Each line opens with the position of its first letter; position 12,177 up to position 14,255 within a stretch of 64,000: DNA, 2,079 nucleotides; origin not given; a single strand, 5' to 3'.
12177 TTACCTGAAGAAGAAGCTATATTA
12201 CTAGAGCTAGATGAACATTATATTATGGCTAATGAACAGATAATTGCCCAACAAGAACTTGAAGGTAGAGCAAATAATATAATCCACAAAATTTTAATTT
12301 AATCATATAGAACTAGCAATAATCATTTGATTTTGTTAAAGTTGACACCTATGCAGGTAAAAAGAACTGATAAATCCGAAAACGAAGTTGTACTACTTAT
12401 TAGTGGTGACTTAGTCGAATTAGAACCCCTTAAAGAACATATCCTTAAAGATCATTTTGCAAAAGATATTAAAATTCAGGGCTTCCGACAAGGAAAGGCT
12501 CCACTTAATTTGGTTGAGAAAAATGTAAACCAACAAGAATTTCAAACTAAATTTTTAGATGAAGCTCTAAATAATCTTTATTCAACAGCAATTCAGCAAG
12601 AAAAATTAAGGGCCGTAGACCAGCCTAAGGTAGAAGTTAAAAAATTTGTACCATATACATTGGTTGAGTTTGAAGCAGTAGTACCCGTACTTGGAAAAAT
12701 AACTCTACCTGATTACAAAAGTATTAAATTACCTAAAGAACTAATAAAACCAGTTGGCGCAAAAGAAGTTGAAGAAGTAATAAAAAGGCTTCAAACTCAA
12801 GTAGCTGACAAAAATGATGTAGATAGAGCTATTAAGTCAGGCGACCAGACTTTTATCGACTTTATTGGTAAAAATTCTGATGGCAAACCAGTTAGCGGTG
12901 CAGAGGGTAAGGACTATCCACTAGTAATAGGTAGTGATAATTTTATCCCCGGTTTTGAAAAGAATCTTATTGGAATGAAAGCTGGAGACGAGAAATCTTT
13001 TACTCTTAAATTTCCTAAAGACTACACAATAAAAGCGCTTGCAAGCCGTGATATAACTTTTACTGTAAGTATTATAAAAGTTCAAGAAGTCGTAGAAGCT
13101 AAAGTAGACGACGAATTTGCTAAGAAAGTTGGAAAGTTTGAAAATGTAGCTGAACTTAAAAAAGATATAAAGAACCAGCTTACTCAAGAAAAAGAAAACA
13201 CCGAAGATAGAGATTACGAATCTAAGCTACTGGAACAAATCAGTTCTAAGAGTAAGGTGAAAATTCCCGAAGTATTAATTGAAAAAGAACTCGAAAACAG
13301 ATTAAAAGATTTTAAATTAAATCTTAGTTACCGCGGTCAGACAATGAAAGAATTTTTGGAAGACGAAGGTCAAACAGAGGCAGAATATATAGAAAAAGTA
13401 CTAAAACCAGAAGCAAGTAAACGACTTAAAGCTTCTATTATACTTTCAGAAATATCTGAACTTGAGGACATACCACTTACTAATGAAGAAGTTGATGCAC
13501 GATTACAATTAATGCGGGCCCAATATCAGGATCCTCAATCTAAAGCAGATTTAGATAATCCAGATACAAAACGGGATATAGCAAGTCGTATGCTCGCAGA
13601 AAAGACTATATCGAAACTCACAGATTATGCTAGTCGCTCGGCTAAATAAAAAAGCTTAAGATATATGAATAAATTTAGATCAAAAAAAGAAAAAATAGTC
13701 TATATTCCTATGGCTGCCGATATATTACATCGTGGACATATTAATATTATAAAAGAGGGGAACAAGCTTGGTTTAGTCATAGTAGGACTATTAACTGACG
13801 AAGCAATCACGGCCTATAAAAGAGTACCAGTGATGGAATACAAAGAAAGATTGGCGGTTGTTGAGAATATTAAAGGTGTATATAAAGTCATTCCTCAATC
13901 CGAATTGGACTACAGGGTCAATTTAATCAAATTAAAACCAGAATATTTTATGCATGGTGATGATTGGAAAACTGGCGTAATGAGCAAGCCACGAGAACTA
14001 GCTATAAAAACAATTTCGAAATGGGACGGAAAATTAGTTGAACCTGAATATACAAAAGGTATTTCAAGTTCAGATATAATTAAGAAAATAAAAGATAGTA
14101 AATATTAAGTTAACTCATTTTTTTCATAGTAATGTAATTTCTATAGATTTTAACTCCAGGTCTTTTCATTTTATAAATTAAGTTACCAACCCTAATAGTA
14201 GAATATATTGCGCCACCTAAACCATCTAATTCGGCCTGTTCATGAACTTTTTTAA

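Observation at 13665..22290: AT-rich ~8.6 kb membrane-lipid/head-group cluster wedged between tig and clpP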

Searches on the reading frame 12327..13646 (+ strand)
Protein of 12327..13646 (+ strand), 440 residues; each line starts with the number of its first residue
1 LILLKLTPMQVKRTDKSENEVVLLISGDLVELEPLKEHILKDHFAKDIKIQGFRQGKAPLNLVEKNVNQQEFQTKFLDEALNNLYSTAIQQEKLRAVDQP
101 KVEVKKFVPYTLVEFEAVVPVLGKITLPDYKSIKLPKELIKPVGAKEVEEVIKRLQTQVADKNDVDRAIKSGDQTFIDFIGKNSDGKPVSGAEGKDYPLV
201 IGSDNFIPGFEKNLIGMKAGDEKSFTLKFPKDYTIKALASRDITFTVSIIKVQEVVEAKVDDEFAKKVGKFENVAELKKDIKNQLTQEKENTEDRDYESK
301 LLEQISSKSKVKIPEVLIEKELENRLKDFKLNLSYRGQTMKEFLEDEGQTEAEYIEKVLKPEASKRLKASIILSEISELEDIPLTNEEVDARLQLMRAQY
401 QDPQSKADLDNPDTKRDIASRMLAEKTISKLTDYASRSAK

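Call 35: find_related_loci(query=window:12327-13646:+, collection=metagenome_contigs, flank=10000)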
Query window:12327-13646:+ (440 aa) in metagenome_contigs; peptide patterns used: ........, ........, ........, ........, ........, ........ (x = any residue, [..] = any of these).
265 stretches matched a pattern; 30 encode a relative of the query (tblastn E <= 1e-3); 30 distinct loci.
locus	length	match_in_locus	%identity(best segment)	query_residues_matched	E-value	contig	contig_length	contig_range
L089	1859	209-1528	68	1-440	0e+0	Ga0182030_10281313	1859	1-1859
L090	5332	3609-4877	53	9-432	9e-150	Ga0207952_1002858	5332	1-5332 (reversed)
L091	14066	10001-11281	50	9-437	3e-125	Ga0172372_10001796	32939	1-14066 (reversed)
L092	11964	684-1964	50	9-437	3e-125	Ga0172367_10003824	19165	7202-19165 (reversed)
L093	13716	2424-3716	48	3-436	4e-124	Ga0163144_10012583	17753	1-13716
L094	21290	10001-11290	47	3-435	5e-121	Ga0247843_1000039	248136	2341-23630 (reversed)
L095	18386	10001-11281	48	9-437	6e-117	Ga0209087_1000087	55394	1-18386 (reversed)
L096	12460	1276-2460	35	13-401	3e-62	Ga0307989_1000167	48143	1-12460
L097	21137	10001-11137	33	48-434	1e-47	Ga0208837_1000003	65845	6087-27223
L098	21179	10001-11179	30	45-435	2e-43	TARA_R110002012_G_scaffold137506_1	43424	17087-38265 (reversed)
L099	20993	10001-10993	32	45-381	2e-40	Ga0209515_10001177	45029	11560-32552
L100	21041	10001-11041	29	48-393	1e-40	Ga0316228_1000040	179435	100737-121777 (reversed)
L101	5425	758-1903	30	45-434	1e-40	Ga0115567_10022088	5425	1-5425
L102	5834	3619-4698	31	38-389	1e-40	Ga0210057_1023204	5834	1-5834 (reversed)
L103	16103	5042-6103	29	45-406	6e-40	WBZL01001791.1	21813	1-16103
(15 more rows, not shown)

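Call 67: search_protein_families(library=pfam, proteins=[window:12327-13646:+], max_evalue=0.001)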
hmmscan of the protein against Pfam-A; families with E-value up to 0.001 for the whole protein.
window:12327-13646:+ (440 aa): 3 families
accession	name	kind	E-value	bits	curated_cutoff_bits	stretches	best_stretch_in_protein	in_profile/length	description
PF05697.18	Trigger_N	-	1.6e-24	87.3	22.2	1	9-155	1-144/144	Bacterial trigger factor protein (TF)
PF05698.19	Trigger_C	-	3.2e-23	83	22.7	1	274-432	2-161/162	Bacterial trigger factor protein (TF) C-terminus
PF00254.34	FKBP_C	-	5.6e-12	46.3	21.1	1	167-246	3-90/94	FKBP-type peptidyl-prolyl cis-trans isomerase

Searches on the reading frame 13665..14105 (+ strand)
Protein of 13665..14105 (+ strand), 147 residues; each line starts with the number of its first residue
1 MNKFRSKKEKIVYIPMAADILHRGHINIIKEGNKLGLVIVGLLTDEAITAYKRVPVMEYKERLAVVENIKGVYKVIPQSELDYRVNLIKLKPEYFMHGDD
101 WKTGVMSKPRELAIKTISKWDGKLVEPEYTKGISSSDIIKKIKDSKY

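Call 7: search_protein_families(library=pfam, proteins=[window:13665-14105:+], max_evalue=0.01)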
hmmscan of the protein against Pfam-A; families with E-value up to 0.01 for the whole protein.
window:13665-14105:+ (147 aa): 1 family
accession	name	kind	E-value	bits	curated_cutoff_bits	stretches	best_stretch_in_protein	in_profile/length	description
PF01467.32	CTP_transf_like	-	1.4e-14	54.9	21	1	19-140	7-132/133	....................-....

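Call 8: search_protein_families(library=ncbifam, proteins=[window:13665-14105:+], max_evalue=0.01)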
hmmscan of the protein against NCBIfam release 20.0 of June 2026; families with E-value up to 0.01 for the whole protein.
window:13665-14105:+ (147 aa): 5 families
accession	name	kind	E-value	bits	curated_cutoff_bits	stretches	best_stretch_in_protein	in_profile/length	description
TIGR02199.1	rfaE_dom_II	equivalog_domain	9.7e-17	61.1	181.5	1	3-143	5-143/144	D-glycero-beta-D-manno-heptose 1-phosphate adenylyltransferase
NF008454.0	PRK11316.1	equivalog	5.2e-13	48.4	521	1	2-145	333-474/475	bifunctional D-glycero-beta-D-manno-heptose-7-phosphate kinase/D-glycero-beta-D-manno-heptose 1-phosphate adenylyltransferase HldE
TIGR01518.1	g3p_cytidyltrns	equivalog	1.2e-12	48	165.4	1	18-106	7-97/125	glycerol-3-phosphate cytidylyltransferase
TIGR00125.1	cyt_tran_rel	domain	6.9e-12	45.4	27.7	1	11-71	1-61/65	adenylyltransferase/cytidyltransferase family protein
NF001985.0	PRK00777.1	subfamily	1.4e-08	35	104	1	19-69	14-65/157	pantetheine-phosphate adenylyltransferase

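Call 28: search_solved_structures(query=window:13665-14105:+, max_evalue=0.001)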
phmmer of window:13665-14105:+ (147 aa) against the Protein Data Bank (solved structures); distinct sequences matched with E-value up to 0.001: 9.
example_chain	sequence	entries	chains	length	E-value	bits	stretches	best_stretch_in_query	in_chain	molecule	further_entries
5x3d_A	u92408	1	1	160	7.3e-44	152.6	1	9-144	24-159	Phosphoenolpyruvate phosphomutase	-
3elb_A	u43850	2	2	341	2.2e-15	60.2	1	16-141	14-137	Ethanolamine-phosphate cytidylyltransferase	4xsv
3glv_A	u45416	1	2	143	4.3e-10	43.1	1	18-125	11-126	Lipopolysaccharide core biosynthesis protein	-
1coz_A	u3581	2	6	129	5.5e-08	36.3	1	17-102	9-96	PROTEIN (GLYCEROL-3-PHOSPHATE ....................) | glycerol-3-phosphate cytidylyltransferase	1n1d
2b7l_A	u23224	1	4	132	1.1e-06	32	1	17-102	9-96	glycerol-3-phosphate cytidylyltransferase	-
9hsg_A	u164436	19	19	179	7e-06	29.5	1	4-142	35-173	choline-phosphate cytidylyltransferase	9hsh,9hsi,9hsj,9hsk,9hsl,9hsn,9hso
4zcp_A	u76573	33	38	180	7e-06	29.5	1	4-142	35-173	Cholinephosphate cytidylyltransferase | Choline-phosphate cytidylyltransferase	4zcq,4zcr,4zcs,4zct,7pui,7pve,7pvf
9hsm_A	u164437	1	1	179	7e-06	29.5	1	4-142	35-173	choline-phosphate cytidylyltransferase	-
5x9q_A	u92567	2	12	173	0.00027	24.3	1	11-143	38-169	Putative cytidylyltransferase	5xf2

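Call 59: search_solved_structures(query=window:13665-14105:+, max_evalue=1e-12, show_alignments=2)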
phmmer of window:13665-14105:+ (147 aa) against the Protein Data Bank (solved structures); distinct sequences matched with E-value up to 1e-12: 2.
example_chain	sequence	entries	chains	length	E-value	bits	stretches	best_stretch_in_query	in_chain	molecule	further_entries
5x3d_A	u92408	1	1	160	7.3e-44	152.6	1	9-144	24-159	Phosphoenolpyruvate phosphomutase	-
3elb_A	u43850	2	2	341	2.2e-15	60.2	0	16-141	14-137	Ethanolamine-phosphate cytidylyltransferase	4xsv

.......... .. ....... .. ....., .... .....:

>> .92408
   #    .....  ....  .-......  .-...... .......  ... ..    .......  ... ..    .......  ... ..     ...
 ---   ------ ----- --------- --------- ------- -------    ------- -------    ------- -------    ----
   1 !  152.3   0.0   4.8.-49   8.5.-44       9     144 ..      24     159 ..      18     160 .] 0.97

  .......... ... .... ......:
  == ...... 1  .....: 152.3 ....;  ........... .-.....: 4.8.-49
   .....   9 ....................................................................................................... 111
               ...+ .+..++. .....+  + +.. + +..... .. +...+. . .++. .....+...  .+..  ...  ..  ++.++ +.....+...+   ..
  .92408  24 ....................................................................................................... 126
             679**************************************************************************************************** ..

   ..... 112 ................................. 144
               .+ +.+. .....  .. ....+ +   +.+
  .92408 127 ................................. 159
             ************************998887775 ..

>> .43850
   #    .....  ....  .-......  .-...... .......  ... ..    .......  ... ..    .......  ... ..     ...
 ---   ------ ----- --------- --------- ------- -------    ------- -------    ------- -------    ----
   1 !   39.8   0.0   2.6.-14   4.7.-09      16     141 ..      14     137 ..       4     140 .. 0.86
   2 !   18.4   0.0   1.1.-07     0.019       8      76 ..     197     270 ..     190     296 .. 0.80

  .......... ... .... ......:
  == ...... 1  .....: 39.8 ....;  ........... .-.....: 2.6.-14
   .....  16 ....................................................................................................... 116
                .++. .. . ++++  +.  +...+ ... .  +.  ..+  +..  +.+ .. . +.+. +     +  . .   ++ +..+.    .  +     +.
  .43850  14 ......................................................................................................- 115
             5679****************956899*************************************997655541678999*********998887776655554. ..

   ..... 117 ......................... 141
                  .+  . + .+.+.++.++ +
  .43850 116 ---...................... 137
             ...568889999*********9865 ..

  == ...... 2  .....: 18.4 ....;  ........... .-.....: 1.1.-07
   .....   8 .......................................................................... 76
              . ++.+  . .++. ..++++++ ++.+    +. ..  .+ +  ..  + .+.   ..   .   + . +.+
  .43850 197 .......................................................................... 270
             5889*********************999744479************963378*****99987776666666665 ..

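Call 73: search_protein_representatives(protein=window:13665-14105:+)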
Query: 147 residues. Proteins with E-value up to 0.001 (for the whole library): 3871; up to 1e-10: 896; up to 1e-30: 135. The best 150 are listed.
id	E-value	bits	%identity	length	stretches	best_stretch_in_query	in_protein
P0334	6.3e-79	279.2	47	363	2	7-143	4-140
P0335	3.5e-62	225.0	48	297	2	8-144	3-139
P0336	2.1e-48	180.3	38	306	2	9-141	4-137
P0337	2.8e-48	179.9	60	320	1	8-143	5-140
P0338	6.7e-45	168.9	57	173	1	9-142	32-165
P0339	1.8e-44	167.6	57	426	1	8-143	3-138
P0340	4.4e-44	166.3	54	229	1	8-142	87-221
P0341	5.2e-44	166.0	55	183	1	10-144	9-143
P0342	7.4e-44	165.5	55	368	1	10-141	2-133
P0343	8.5e-44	165.4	57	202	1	10-144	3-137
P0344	1.1e-43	165.0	53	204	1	6-141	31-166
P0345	1.7e-43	164.4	57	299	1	10-138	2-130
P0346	3.9e-43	163.2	56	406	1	10-144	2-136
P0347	4.4e-43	163.1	58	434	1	7-141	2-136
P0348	6.6e-43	162.5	56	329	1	8-138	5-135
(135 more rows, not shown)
